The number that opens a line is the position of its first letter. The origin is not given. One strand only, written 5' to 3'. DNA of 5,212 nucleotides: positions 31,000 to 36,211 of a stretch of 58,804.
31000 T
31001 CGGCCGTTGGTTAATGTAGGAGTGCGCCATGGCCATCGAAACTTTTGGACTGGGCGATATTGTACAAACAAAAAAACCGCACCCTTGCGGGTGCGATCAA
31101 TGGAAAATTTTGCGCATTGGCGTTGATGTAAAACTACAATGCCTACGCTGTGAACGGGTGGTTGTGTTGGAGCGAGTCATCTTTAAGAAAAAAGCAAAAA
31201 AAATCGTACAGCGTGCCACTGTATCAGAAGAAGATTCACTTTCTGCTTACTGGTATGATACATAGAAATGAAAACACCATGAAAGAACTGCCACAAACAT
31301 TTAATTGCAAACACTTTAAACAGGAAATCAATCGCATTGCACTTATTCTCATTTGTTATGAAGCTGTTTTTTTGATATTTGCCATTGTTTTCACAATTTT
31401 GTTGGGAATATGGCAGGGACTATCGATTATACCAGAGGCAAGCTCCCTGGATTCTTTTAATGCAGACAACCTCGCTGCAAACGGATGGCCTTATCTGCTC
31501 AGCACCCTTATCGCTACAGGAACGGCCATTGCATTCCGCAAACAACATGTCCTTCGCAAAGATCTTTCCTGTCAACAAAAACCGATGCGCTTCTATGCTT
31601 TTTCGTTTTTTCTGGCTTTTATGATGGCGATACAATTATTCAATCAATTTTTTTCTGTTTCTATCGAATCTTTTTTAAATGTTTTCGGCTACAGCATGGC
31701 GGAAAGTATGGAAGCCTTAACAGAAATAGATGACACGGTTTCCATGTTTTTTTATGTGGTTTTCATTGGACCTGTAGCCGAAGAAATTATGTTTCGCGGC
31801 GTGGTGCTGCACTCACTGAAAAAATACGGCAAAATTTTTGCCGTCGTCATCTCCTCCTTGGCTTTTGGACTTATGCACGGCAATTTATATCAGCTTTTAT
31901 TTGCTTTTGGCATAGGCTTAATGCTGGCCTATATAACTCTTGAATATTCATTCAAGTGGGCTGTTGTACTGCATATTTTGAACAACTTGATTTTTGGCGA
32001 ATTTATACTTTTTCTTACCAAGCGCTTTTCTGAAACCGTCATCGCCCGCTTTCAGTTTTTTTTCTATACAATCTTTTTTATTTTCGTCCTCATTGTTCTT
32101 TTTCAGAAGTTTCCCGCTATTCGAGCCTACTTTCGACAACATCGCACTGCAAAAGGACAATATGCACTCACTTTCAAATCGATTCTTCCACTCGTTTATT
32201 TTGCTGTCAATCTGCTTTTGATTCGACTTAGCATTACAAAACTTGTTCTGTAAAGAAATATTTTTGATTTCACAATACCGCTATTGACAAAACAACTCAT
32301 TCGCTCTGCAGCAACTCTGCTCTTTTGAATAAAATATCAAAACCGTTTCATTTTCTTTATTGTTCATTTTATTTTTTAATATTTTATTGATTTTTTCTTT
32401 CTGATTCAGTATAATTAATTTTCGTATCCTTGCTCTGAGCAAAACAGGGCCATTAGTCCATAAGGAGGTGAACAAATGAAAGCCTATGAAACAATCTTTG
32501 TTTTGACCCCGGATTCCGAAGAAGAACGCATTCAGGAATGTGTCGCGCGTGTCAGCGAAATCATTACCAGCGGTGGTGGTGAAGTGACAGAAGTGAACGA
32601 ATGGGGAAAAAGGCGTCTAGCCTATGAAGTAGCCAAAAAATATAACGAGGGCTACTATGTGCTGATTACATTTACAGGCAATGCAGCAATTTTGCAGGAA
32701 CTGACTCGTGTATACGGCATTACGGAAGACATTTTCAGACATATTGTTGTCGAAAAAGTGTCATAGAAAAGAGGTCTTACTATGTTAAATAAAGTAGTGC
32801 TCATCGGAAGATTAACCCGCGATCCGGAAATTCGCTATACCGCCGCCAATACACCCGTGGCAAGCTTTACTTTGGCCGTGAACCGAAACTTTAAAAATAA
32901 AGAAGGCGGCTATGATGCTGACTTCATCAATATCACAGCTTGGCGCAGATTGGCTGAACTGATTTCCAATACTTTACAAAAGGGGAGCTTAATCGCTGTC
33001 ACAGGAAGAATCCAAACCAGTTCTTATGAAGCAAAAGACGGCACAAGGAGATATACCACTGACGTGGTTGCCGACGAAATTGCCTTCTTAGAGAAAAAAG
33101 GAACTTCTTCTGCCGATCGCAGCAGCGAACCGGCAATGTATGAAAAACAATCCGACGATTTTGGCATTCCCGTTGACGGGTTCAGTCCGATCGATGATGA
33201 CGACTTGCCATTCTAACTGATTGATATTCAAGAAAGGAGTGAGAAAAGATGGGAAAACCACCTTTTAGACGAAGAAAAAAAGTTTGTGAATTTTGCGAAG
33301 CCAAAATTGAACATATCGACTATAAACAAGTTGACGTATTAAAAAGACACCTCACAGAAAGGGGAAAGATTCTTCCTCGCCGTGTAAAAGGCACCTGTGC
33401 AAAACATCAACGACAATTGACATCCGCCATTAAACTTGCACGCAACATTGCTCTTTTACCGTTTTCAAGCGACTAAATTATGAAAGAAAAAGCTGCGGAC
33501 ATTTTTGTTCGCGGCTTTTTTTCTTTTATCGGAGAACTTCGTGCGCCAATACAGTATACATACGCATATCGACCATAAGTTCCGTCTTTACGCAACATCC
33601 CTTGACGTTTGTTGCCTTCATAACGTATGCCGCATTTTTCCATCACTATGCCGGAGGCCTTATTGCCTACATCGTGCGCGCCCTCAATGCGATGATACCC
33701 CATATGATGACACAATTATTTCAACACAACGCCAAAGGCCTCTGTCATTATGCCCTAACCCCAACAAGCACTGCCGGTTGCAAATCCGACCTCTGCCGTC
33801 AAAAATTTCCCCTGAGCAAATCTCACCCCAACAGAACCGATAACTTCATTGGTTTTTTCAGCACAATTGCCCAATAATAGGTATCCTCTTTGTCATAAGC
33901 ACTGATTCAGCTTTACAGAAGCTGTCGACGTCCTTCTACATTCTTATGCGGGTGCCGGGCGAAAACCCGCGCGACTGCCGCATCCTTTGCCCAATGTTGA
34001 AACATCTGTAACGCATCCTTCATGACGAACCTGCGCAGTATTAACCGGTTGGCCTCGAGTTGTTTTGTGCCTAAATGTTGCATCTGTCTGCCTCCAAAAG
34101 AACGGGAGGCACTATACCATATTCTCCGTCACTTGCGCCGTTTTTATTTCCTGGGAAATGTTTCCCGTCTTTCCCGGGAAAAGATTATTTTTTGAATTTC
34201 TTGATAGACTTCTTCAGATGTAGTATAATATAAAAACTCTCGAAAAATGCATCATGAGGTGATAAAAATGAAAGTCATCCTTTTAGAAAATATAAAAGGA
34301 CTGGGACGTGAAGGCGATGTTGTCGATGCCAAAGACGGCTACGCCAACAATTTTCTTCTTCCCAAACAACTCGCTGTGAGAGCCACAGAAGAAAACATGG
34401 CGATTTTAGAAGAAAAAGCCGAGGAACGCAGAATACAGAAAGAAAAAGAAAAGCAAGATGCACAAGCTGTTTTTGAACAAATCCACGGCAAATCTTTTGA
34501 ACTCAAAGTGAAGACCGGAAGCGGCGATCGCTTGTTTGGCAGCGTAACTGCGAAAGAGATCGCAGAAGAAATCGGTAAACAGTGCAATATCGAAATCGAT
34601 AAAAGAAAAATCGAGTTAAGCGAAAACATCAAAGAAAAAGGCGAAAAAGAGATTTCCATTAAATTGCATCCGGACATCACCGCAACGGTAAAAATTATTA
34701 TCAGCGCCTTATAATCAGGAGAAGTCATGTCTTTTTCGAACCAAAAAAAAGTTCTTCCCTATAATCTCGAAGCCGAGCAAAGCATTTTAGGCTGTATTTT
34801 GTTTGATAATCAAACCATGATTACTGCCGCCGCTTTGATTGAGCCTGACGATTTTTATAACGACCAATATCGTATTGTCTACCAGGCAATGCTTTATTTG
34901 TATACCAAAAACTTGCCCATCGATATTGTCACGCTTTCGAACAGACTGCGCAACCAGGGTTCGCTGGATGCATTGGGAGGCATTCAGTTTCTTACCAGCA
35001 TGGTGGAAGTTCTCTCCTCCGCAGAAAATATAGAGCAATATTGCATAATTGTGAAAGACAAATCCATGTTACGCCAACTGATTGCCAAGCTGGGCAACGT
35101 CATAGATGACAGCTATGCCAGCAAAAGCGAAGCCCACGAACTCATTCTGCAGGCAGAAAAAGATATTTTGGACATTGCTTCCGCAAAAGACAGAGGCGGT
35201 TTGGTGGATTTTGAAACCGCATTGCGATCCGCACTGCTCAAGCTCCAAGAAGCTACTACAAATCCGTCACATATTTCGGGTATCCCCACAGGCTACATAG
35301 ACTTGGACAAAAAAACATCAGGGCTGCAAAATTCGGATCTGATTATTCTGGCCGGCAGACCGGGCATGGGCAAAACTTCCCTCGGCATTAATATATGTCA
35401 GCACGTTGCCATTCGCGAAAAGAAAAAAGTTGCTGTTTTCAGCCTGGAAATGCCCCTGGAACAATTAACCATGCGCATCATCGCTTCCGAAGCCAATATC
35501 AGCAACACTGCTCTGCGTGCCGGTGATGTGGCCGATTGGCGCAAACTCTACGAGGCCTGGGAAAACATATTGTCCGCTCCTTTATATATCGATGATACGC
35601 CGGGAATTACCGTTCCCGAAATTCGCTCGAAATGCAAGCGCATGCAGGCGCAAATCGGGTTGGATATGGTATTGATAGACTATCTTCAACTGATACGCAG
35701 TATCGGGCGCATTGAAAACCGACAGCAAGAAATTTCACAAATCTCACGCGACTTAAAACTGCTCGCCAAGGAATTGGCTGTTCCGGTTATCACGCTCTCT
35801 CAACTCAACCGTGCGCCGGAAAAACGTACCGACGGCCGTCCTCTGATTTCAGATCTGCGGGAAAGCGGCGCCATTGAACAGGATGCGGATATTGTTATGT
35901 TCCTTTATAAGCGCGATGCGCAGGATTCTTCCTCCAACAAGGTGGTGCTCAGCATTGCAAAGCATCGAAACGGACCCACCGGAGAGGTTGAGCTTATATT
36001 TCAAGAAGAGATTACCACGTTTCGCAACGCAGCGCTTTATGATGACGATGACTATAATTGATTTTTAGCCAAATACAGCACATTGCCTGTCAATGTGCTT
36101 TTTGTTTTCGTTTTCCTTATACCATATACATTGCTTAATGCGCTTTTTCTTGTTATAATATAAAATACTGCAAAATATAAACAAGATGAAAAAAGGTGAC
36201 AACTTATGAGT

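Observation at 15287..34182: Four Noc-binding-site (NBS) palindromes in the origin-proximal arm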

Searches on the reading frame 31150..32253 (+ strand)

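Call 9: search_protein_families(library=ncbifam, proteins=[window:31150-32253:+], max_evalue=1e-10)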
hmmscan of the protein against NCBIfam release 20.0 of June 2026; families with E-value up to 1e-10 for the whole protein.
window:31150-32253:+ (367 aa): 1 family
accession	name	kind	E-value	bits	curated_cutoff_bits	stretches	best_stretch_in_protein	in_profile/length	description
NF041647.1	ABC_perm_CPBP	equivalog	2e-17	63.2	435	1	125-281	469-629/636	ABC transporter permease subunit/CPBP intramembrane protease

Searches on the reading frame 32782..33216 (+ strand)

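Call 5: search_protein_families(library=ncbifam, proteins=[window:32782-33216:+])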
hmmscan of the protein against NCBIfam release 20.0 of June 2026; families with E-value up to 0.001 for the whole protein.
window:32782-33216:+ (144 aa): 19 families
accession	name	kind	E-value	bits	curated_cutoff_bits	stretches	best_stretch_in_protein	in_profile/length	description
NF005580.0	PRK07275.1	subfamily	4.3e-41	140.8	254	1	1-115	1-115/162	single-stranded DNA-binding protein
TIGR00621.2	ssb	subfamily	1.4e-38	132.9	53.95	1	1-119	3-134/165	single-stranded DNA-binding protein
NF005241.0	PRK06751.1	equivalog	4.2e-37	127.9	313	1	1-115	1-115/173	single-stranded DNA-binding protein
NF005242.0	PRK06752.1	equivalog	3.8e-33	114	189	1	1-109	1-109/112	single-stranded DNA-binding protein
NF005579.0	PRK07274.1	equivalog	9.2e-30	103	169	1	1-109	1-108/131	single-stranded DNA-binding protein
NF006297.0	PRK08486.1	equivalog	2e-24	86.8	212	1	1-126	1-129/182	single-stranded DNA-binding protein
NF005406.0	PRK06958.1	subfamily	4.9e-23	82.6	252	1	2-122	4-128/182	single-stranded DNA-binding protein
NF005851.0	PRK07772.1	subfamily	5.3e-23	82.2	194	1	5-122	7-128/191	single-stranded DNA-binding protein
NF006533.0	PRK09010.1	subfamily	6.9e-20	71.7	260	1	2-131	6-136/177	single-stranded DNA-binding protein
NF005674.0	PRK07459.1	equivalog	2.7e-19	69.3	161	1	2-113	3-111/121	single-stranded DNA-binding protein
NF006445.0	PRK08763.1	subfamily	6.2e-19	68.8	246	1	2-112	5-117/164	single-stranded DNA-binding protein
NF004357.0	PRK05733.1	subfamily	1.3e-18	67.7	241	1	2-105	5-110/172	single-stranded DNA-binding protein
NF004948.0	PRK06293.1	equivalog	4.4e-16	59.2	156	1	5-123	4-125/161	single-stranded DNA-binding protein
NF010292.0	PRK13732.1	subfamily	3.4e-14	53.1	265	1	2-107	6-113/175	single-stranded DNA-binding protein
NF004972.0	PRK06341.1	equivalog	1.7e-13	50.9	254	1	2-100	5-107/166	single-stranded DNA-binding protein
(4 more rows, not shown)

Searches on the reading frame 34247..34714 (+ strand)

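Call 5: search_protein_families(library=ncbifam, proteins=[window:34247-34714:+])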
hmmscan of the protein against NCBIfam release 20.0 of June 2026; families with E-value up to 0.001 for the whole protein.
window:34247-34714:+ (155 aa): 2 families
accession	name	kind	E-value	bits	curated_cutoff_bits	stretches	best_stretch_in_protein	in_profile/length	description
TIGR00158.1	L9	equivalog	8.3e-43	146.4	58.6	1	8-154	1-147/148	50S ribosomal protein L9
NF011110.0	PRK14538.1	equivalog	5.2e-25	87.7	707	1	6-151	687-831/838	putative bifunctional signaling protein/50S ribosomal protein L9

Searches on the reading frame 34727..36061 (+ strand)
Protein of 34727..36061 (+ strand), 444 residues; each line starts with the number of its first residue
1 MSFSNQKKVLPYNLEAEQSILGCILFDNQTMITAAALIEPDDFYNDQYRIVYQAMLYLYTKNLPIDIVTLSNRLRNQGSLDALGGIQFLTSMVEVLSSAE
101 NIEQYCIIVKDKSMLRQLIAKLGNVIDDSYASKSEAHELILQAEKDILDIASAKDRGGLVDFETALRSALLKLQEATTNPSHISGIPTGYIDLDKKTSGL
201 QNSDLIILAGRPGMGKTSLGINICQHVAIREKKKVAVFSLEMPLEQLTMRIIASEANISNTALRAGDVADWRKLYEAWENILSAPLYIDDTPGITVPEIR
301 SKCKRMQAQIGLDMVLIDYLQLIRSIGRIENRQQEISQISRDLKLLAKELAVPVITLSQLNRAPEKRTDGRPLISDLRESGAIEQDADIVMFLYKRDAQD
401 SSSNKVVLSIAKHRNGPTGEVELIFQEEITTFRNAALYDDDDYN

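Call 5: search_protein_families(library=ncbifam, proteins=[window:34727-36061:+])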
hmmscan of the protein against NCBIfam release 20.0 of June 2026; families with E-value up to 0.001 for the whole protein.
window:34727-36061:+ (444 aa): 16 families
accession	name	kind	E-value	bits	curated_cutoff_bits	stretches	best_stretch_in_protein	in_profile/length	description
NF004384.0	PRK05748.1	equivalog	1.5e-156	521.5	525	1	5-440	5-447/452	replicative DNA helicase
TIGR00665.1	DnaB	equivalog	1.3e-154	515.2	385.25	1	10-435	2-433/435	replicative DNA helicase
NF005852.0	PRK07773.1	equivalog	2e-137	459.9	780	2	6-382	20-398/886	replicative DNA helicase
NF004109.0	PRK05595.1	equivalog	1.3e-134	449.3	737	1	6-435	4-438/444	replicative DNA helicase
TIGR03600.1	phage_DnaB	exception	1.4e-124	416.4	498.65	1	13-425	1-421/421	phage replicative helicase, DnaB family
NF006443.0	PRK08760.1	equivalog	9.9e-123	409.9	741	1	5-436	28-468/476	replicative DNA helicase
NF006606.0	PRK09165.1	equivalog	2.5e-122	409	540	2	5-397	16-429/497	replicative DNA helicase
NF040583.1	dnaB_SPI-7_type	exception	8.7e-119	397.4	655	1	11-434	2-433/434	SPI-7-type island replicative DNA helicase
NF005369.0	PRK06904.1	equivalog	4.3e-116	388.5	809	1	5-436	20-465/474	replicative DNA helicase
NF005424.0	PRK07004.1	equivalog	9e-114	380.5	834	1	6-436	11-452/460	replicative DNA helicase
NF006458.0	PRK08840.1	equivalog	2.8e-108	362.6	884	1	8-436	18-457/464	replicative DNA helicase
NF005945.0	PRK08006.1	equivalog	6.2e-106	355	898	1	8-440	25-468/471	replicative DNA helicase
NF006306.0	PRK08506.1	equivalog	1.2e-105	353.8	596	2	12-398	5-389/472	replicative DNA helicase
NF004967.0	PRK06321.1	equivalog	1.2e-96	324.4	751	1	6-436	12-466/472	replicative DNA helicase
NF005240.0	PRK06749.1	subfamily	3.2e-85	286.5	686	1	13-434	5-426/428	replicative DNA helicase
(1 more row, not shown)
